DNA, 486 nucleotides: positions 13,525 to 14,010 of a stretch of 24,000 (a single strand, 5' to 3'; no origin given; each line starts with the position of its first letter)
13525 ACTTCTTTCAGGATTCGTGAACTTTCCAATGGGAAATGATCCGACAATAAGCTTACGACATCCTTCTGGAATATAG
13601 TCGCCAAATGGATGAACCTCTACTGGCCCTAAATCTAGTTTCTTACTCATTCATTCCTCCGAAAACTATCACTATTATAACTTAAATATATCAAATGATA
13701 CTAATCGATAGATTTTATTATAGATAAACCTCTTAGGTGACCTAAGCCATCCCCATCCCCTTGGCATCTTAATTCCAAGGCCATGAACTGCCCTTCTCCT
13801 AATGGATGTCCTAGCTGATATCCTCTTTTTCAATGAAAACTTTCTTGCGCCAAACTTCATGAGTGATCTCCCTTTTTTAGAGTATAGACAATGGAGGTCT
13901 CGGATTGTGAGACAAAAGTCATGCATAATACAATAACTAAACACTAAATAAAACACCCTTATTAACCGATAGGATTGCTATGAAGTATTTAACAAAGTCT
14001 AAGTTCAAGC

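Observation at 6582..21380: About 15 kb nuclease-dense accessory block with defence-island architecture but no complete canonical system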

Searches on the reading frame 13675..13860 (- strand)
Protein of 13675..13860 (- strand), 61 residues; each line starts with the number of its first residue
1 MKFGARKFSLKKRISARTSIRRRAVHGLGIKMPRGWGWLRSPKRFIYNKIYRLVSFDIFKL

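Call 27: find_homologous_proteins(query=window:13675-13860:-, max_evalue=0.001)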
Query window:13675-13860:- (61 aa): 449 proteins with E <= 0.001 among 449 candidates; the best 120 are listed.
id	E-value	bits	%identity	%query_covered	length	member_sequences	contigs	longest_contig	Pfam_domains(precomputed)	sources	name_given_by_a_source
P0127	7.9e-32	125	97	100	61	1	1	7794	-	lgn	-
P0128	8.9e-27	109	82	100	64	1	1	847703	-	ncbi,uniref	ncbi:hypothetical protein [Halobacteriovorax sp. DPLXC-1]|uniref:hypothetical protein n=1 Tax=Haloba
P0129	4.5e-25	104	80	100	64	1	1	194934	-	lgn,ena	-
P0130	4.7e-23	97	70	100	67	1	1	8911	-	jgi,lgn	jgi:hypothetical protein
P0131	6.4e-23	97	74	100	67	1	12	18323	-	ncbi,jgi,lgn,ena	jgi:hypothetical protein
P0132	6.4e-23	97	74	100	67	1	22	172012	-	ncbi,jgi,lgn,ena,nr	ncbi:MAG TPA: hypothetical protein GX727_00750 [Clostridium sp.]|jgi:hypothetical protein|nr:hypothe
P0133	7.3e-23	97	72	100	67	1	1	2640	-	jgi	-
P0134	8.5e-23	97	72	100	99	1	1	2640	-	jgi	-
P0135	9.5e-23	96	74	100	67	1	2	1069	-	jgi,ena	-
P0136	9.6e-23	96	72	100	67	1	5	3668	-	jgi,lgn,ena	-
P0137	9.6e-23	96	74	100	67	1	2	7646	-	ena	-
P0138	9.6e-23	96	72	100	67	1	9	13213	-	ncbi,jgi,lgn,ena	jgi:hypothetical protein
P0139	1.1e-22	96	74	100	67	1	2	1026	-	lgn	-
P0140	1.2e-22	96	75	100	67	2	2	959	-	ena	-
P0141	1.2e-22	96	70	100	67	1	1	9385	-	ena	-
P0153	3.0e-22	95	72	100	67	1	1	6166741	-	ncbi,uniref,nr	ncbi:hypothetical protein [Brevibacillus choshinensis]|uniref:hypothetical protein n=1 Tax=Brevibaci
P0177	1.0e-21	93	69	100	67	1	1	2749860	-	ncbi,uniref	ncbi:hypothetical protein V7O66_11195 [Methanolobus sp. ZRKC3]|uniref:hypothetical protein n=1 Tax=M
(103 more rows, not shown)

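Call 28: find_encoding_contigs(protein=P0128, flank=10000, max_places=3)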
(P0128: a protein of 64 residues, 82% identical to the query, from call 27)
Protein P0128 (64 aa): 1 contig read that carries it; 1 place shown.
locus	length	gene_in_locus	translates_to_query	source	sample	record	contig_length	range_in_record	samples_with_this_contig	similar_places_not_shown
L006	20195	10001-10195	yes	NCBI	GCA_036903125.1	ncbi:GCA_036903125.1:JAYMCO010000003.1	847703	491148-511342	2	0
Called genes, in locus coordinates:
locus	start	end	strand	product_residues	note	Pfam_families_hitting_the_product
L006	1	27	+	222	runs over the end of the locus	-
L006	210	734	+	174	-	-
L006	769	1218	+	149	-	-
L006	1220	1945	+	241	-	PF01551:Peptidase_M23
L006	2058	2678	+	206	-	-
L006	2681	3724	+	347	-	PF09925:DUF2157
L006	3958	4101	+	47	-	-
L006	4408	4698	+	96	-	-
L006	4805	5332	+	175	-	PF00258:Flavodoxin_1 (weak), PF12724:Flavodoxin_5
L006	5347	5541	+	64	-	PF09962:DUF2196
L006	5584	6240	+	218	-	PF14499:DUF4437 (faint), PF12973:Cupin_7, PF07883:Cupin_2 (faint), PF12973:Cupin_7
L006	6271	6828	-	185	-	PF02525:Flavodoxin_2, PF03358:FMN_red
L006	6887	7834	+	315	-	PF00126:HTH_1, PF03466:LysR_substrate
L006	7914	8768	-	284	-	PF00089:Trypsin, PF13365:Trypsin_2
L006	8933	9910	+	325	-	PF01728:FtsJ, PF13489:Methyltransf_23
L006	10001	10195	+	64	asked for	-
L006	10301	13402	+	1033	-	PF13086:AAA_11, PF13245:AAA_19 (weak), PF13604:AAA_30 (weak), PF01443:Viral_helicase1 (faint), PF13086:AAA_11, PF13087:AAA_12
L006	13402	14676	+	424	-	PF13091:PLDc_2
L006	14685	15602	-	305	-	-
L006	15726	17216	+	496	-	PF14284:PcfJ (weak)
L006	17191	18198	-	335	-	PF13280:WYL (weak)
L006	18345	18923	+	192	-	-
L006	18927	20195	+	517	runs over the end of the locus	PF08308:PEGA (weak)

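Call 29: find_encoding_contigs(protein=P0127, flank=10000, max_places=3)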
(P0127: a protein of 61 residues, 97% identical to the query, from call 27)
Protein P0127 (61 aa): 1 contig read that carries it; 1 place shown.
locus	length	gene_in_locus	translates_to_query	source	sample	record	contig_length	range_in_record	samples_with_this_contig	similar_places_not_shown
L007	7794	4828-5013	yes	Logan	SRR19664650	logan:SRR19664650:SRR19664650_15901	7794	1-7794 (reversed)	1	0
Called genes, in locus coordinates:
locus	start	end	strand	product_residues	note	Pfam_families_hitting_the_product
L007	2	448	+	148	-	?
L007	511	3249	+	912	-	PF02463:SMC_N, PF13304:AAA_21 (faint)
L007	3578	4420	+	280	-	-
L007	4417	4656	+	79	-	-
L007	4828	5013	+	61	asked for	-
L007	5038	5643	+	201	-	-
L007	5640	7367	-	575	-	PF08378:NERD, PF00580:UvrD-helicase (faint)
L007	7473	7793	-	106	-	?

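Call 31: search_protein_families(library=phrogs, max_evalue=0.001, proteins=[window:13675-13860:-])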
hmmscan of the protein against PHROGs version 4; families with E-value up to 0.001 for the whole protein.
window:13675-13860:- (61 aa): 4 families
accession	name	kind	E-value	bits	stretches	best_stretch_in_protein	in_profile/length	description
phrog_3374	-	unknown function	2.5e-14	54.4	1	1-61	1-64/268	-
phrog_10934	-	unknown function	1.3e-10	42.4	1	1-60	1-63/103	-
phrog_29766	-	unknown function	2.3e-07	31.5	1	1-58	1-61/149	-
phrog_4721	-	unknown function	1e-05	25.9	1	1-58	1-61/304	-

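Call 32: find_encoding_contigs(protein=P0132, flank=6000, max_places=8)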
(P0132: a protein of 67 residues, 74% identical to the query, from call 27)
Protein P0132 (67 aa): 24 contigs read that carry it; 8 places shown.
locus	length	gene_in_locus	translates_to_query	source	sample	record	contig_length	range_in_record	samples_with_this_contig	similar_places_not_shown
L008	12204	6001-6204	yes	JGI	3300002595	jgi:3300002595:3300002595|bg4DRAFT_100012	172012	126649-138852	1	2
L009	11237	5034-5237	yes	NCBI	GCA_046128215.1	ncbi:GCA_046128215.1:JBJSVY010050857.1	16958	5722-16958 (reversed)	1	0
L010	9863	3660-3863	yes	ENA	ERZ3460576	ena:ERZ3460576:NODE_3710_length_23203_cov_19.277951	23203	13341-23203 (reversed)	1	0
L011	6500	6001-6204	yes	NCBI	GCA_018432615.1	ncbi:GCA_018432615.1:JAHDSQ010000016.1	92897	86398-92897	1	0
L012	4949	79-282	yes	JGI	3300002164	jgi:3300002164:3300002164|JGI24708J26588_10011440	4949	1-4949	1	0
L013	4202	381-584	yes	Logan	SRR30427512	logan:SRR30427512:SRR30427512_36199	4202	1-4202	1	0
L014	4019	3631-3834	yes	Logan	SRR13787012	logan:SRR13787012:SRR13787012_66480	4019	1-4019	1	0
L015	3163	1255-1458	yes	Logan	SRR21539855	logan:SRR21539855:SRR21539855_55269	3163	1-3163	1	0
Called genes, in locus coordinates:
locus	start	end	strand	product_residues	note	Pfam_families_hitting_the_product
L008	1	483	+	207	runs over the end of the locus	PF20599:DUF6796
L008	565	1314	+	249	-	PF00561:Abhydrolase_1, PF12697:Abhydrolase_6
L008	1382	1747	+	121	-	PF06803:DUF1232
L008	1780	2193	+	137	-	PF00892:EamA, PF06027:SLC35F (weak), PF05653:Mg_trans_NIPA (weak)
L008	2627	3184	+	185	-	PF01381:HTH_3 (faint), PF15943:YdaS_toxin (weak)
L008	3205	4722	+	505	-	PF12161:HsdM_N, PF02384:N6_Mtase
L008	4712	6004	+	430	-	PF01420:Methylase_S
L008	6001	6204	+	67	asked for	-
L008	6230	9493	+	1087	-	PF04313:HSDR_N, PF04851:ResIII, PF18766:SWI2_SNF2, PF22679:T1R_D3-like, PF11867:T1RH-like_C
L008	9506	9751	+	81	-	-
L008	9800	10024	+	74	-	PF02229:PC4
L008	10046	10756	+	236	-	-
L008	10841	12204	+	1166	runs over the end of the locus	-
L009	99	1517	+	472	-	PF01938:TRAM, PF05958:tRNA_U5-meth_tr, PF02475:TRM5-TYW2_MTfase (weak), PF03602:Cons_hypoth95 (weak), PF05175:MTS (weak), PF06325:PrmA (weak), PF09445:Methyltransf_15 (weak), PF13847:Methyltransf_31, +1 more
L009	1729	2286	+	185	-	PF15943:YdaS_toxin (weak)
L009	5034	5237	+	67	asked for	-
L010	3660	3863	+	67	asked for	-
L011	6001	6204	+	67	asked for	-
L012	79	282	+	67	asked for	-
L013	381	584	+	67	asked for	-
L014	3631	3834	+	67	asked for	-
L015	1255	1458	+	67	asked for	-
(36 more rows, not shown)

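Call 35: find_encoding_contigs(protein=P0177, flank=7000, max_places=3)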
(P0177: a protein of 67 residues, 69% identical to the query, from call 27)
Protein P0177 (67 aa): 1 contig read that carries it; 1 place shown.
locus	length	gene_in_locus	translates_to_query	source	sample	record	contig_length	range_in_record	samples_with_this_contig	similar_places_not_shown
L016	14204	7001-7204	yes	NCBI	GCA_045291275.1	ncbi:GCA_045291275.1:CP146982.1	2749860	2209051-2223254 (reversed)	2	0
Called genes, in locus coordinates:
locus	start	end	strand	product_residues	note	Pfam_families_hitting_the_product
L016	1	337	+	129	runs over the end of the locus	PF12172:zf-ChsH2, PF01796:OB_ChsH2_C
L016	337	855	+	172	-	PF01928:CYTH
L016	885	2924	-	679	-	PF00133:tRNA-synt_1, PF01406:tRNA-synt_1e, PF09334:tRNA-synt_1g, PF08264:Anticodon_1, PF19303:Anticodon_3, PF01588:tRNA_bind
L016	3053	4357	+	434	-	PF00574:CLP_protease (faint), PF01343:Peptidase_S49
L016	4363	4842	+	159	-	PF13803:DUF4184 (weak), PF04307:YdjM (weak)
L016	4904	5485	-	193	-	PF03352:Adenine_glyco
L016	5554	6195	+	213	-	PF08241:Methyltransf_11, PF08242:Methyltransf_12 (weak), PF13649:Methyltransf_25, PF13847:Methyltransf_31 (weak)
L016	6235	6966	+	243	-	PF00881:Nitroreductase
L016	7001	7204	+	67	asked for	-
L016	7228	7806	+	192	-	PF04994:TfoX_C (faint), PF11731:Cdd1, PF14229:DUF4332 (faint), PF21176:RecR_HhH (faint), PF10391:DNA_pol_lambd_f (faint), PF14520:HHH_5 (faint), PF11731:Cdd1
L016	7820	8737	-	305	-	PF01008:IF-2B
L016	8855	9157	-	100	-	PF01934:HepT-like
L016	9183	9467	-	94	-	PF01909:NTP_transf_2, PF18765:Polbeta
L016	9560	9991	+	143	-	PF01886:DUF61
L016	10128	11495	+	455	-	PF00171:Aldedh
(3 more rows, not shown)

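Call 36: find_encoding_contigs(protein=P0153, flank=7000, max_places=3)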
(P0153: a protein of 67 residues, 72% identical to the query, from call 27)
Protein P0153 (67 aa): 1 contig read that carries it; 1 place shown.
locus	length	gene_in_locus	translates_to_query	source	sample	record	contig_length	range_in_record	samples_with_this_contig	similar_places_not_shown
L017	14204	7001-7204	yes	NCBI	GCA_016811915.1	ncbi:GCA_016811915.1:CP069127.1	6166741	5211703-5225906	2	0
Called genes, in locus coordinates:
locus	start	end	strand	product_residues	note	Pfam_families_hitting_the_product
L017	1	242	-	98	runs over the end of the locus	PF03992:ABM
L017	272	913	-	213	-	PF14512:TM1586_NiRdase (faint), PF00881:Nitroreductase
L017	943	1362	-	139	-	PF22381:Staph_reg_Sar_Rot, PF12802:MarR_2, PF01022:HTH_5 (weak), PF01047:MarR, PF13412:HTH_24, PF13601:HTH_34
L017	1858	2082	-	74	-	-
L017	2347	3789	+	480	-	PF01580:FtsK_SpoIIIE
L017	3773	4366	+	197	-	PF13814:Replic_Relax (faint)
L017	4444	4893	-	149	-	-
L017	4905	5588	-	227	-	PF06559:DCD_N (faint), PF22769:DCD, PF00692:dUTPase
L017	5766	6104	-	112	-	PF08863:YolD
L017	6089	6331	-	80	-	-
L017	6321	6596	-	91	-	PF13280:WYL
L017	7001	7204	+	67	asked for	-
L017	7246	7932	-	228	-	PF01832:Glucosaminidase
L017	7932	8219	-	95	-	PF16079:Phage_holin_5_2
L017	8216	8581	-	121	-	-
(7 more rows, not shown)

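Call 38: search_protein_families(library=ncbifam, max_evalue=0.01, proteins=[window:13675-13860:-, L006:14685-15602:-, L006:13402-14676:+, L006:10301-13402:+, L006:8933-9910:+])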
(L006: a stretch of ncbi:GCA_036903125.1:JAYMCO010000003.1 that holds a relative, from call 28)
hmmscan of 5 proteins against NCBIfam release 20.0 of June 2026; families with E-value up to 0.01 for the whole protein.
window:13675-13860:- (61 aa): 0 families

L006:14685-15602:- (305 aa): 0 families

L006:13402-14676:+ (424 aa): 7 families
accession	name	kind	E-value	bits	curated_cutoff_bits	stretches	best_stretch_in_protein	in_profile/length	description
NF010492.0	PRK13912.1-3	equivalog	2.4e-11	43.5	297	1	264-408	20-166/178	nuclease NucT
NF038319.1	DISARM_DrmC_I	equivalog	3.8e-10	39.7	133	1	282-410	98-231/236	DISARM system phospholipase D-like protein DrmC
NF010491.0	PRK13912.1-2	equivalog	1.2e-06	28.4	225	1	285-415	43-178/180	nuclease NucT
NF010490.0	PRK13912.1-1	equivalog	2.4e-06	27.7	211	1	283-408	35-150/159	nuclease NucT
NF010493.0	PRK13912.1-4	equivalog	0.00027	21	351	1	287-414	36-164/171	nuclease NucT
NF008427.0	PRK11263.1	equivalog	0.0013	17.9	281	1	281-412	210-338/409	cardiolipin synthase ClsB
NF041068.1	DpdK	equivalog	0.0033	17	100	0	311-403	69-156/167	phospholipase D-like domain-containing protein DpdK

L006:10301-13402:+ (1033 aa): 15 families
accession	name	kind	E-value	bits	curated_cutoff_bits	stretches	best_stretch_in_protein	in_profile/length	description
TIGR00376.1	TIGR00376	hypoth_equivalog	2.2e-73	247.8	348.9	3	188-399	69-271/639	IGHMBP2 family helicase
NF040671.1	PLuB_AAA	exception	7.6e-44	149.4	999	2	772-1020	958-1243/1256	PLuB system helicase-like protein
NF058533.1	antiphage_ProA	equivalog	3.3e-14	51.3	1500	2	237-741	605-1083/1903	anti-phage protein ProA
TIGR01448.2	helicase_RecD2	equivalog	7.4e-10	37.6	500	1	255-331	284-364/713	SF1B family DNA helicase RecD2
TIGR01447.1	recD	equivalog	6.1e-09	35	310.15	1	262-325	137-190/597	exodeoxyribonuclease V subunit alpha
NF042953.1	Hhe_antiphage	equivalog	2.7e-07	28.4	2000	1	777-952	1281-1453/1797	DUF4011 domain-containing anti-phage protein Hhe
NF006746.0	PRK09270.1-5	subfamily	0.0012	17.8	250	1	284-343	6-66/210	nucleoside/nucleotide kinase family protein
TIGR00750.1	lao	equivalog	0.0021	17.2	240.75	1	303-331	39-67/300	methylmalonyl Co-A mutase-associated GTPase MeaB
TIGR02768.1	TraA_Ti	equivalog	0.0024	16.2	590.45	0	259-347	342-424/751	Ti-type conjugative transfer relaxase TraA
TIGR03600.1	phage_DnaB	exception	0.0026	16.8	498.65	1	296-370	192-266/421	phage replicative helicase, DnaB family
NF001626.0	PRK00411.1-5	equivalog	0.0027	16.6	417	0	302-341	59-96/374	ORC1-type DNA replication protein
TIGR04291.1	arsen_driv_ArsA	equivalog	0.0027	16.5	650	1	255-344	280-367/565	arsenical pump-driving ATPase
TIGR00064.1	ftsY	equivalog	0.0066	15.7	260.7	1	253-332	31-113/279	signal recognition particle-docking protein FtsY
NF006958.0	PRK09435.1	equivalog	0.0087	15.1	329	0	303-331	62-90/333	methylmalonyl Co-A mutase-associated GTPase MeaB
NF041000.1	ATPase_ComGA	equivalog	0.0099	14.9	300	0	283-331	112-161/267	competence type IV pilus ATPase ComGA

L006:8933-9910:+ (325 aa): 8 families
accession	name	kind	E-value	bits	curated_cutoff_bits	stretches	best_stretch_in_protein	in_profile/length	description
TIGR00438.1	rrmJ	equivalog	6.1e-08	32.4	300.15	1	164-221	14-73/188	23S rRNA (uridine(2552)-2'-O)-methyltransferase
NF008734.0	PRK11760.1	equivalog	3.9e-06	26.5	176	1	116-263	139-288/359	23S rRNA (cytidine(2498)-2'-O)-methyltransferase RlmM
NF045667.1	MTase_DVU1556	equivalog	3.6e-05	23.3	155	1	178-225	17-65/213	DVU_1556 family methyltransferase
TIGR00478.1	tly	subfamily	9.6e-05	21.8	185.8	1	154-212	47-105/228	TlyA family rRNA (cytidine-2'-O)-methyltransferase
NF005264.0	PRK06769.1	equivalog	0.00062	19.6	217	0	124-197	67-130/175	HAD-IIIA family hydrolase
NF049952.1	23rRNACMtaseTlyA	equivalog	0.003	17.1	250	1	151-209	46-103/236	23S rRNA (cytidine-2'-O)-methyltransferase TlyA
NF008405.0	PRK11207.1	equivalog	0.0033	16.9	218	1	176-249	23-100/198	tellurite resistance methyltransferase TehB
NF043040.1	corrin_prot_MT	hypoth_equivalog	0.0041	16.6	180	0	178-214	35-72/216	corrinoid protein-associated methyltransferase CpaM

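Call 39: search_protein_families(library=padloc, max_evalue=0.001, proteins=[L006:14685-15602:-, L006:13402-14676:+, L006:10301-13402:+, L006:8933-9910:+, L007:511-3249:+, L007:3578-4420:+, L007:4417-4656:+, L007:2-448:+, window:13675-13860:-])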
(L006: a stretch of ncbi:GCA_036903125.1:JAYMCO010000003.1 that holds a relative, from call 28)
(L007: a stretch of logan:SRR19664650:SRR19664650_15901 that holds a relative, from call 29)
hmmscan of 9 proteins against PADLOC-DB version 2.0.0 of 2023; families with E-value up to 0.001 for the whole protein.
L006:14685-15602:- (305 aa): 0 families

L006:13402-14676:+ (424 aa): 9 families
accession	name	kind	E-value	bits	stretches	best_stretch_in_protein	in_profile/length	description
PDLC03922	MkoB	-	2.8e-33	114.1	2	8-348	11-380/610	-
PDLC03924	MkoC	-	1.9e-19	67.3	1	251-408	963-1127/1136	-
PDLC02614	DrmC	-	4.6e-15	53.7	1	283-407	26-144/153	DrmC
PDLC02592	DrmC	-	8.7e-09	33.4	1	281-412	96-222/234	DrmC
PDLC02585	DrmC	-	4.4e-07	27.7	1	281-410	108-241/253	DrmC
PDLC02587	DrmC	-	1.2e-06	25.7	1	361-415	203-256/267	DrmC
PDLC02616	DrmC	-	4.8e-06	24.3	1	233-415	38-216/224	DrmC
PDLC02611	DrmC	-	0.00016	19.9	1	283-406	1-122/138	DrmC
PDLC02612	DrmC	-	0.00026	18.6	1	285-410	99-221/235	DrmC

L006:10301-13402:+ (1033 aa): 10 families
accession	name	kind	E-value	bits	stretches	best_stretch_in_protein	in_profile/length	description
PDLC03920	MkoA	-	1.5e-112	375.8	1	182-1014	518-1081/1112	-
PDLC03921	MkoA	-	3e-98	328.1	2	641-1027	1166-1588/1607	-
PDLC03924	MkoC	-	6e-35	118.6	2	769-1016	660-951/1136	-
PDLC05009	PDC-S37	-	4e-16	56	2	284-689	294-695/1550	-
PDLC02194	Hhe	-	9.3e-08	27.7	1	766-815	1369-1418/1911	-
PDLC04140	mad8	-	1.7e-06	25.8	1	294-458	23-176/314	mads_8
PDLC05065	PDC-S68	-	3.4e-06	23.1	0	776-815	702-744/1221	-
PDLC02895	DpdJ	-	0.00041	15.3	0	933-1016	371-461/2112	DpdJ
PDLC04702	PDC-M54A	-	0.00043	15.8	1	283-347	303-362/1621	-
PDLC01439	typeIV_DinG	-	0.00051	16.8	1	291-396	27-106/575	CAS-IV-A; associated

L006:8933-9910:+ (325 aa): 1 family
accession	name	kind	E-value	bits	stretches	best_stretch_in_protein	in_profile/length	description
PDLC04134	mad2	-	1.4e-05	22.1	1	178-215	286-323/492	mads_2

L007:511-3249:+ (912 aa): 7 families
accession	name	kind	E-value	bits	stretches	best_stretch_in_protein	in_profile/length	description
PDLC02208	Ppl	-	4.8e-29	99.1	2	791-906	778-888/894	-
PDLC04135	mad3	-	2.2e-13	48.5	1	327-875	12-347/374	mads_3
PDLC04680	PDC-M49A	-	3.5e-10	37.1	1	773-911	520-670/674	-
PDLC04678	PDC-M49A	-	1.7e-07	28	1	791-887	550-645/681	-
PDLC04242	PDC-M01A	-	2.1e-05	21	1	779-875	393-491/566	-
PDLC04140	mad8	-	8.5e-05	20.2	1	328-497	17-145/314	mads_8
PDLC00271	PtuA1|PtuA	-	0.00088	16.9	0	328-371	14-57/421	AAA ATPase domain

L007:3578-4420:+ (280 aa): 0 families

L007:4417-4656:+ (79 aa): 0 families

L007:2-448:+ (148 aa): 3 families
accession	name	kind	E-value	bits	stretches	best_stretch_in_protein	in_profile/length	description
PDLC05041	PDC-S57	-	2.8e-44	149.3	1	1-146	56-204/212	-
PDLC05043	PDC-S57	-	2.6e-25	87.3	1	18-146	82-214/221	-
PDLC05042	PDC-S57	-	2.1e-05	22.3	1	3-60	61-117/245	-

window:13675-13860:- (61 aa): 0 families

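Call 40: search_protein_representatives(protein=window:13675-13860:-)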
Query: 61 residues. Proteins with E-value up to 0.001 (for the whole library): 490; up to 1e-10: 145; up to 1e-30: 0. The best 150 are listed.
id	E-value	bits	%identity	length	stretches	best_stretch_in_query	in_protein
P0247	1.5e-20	87.9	64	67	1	1-61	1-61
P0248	3.7e-20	86.7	66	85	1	1-61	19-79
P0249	6.2e-20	86.0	66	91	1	1-61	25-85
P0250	8.8e-20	85.5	69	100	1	1-61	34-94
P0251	9.4e-20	85.5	64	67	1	1-61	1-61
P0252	4.4e-18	80.2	61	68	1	1-61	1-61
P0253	1.4e-17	78.6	67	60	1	1-60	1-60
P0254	2.5e-17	77.8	62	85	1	1-61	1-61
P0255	4.8e-17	76.9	60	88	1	1-60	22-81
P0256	1.0e-15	72.8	63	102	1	1-59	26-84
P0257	1.9e-15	71.9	68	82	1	1-53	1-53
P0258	2.7e-15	71.4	57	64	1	1-58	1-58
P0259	2.7e-15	71.4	65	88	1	1-49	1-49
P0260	3.3e-15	71.2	57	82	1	1-61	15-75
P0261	4.3e-15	70.8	58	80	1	1-60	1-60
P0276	9.4e-14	66.6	56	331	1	1-57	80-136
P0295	8.4e-13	63.6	58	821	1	1-59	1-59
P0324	6.7e-12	60.8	53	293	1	1-59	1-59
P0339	1.1e-11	60.1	52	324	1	1-58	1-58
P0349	1.9e-11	59.4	57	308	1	1-60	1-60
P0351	2.0e-11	59.3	57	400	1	1-61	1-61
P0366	4.1e-11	58.3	51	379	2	1-57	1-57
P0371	4.7e-11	58.1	53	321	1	1-58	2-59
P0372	5.5e-11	57.9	53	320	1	1-57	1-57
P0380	6.8e-11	57.6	59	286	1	1-58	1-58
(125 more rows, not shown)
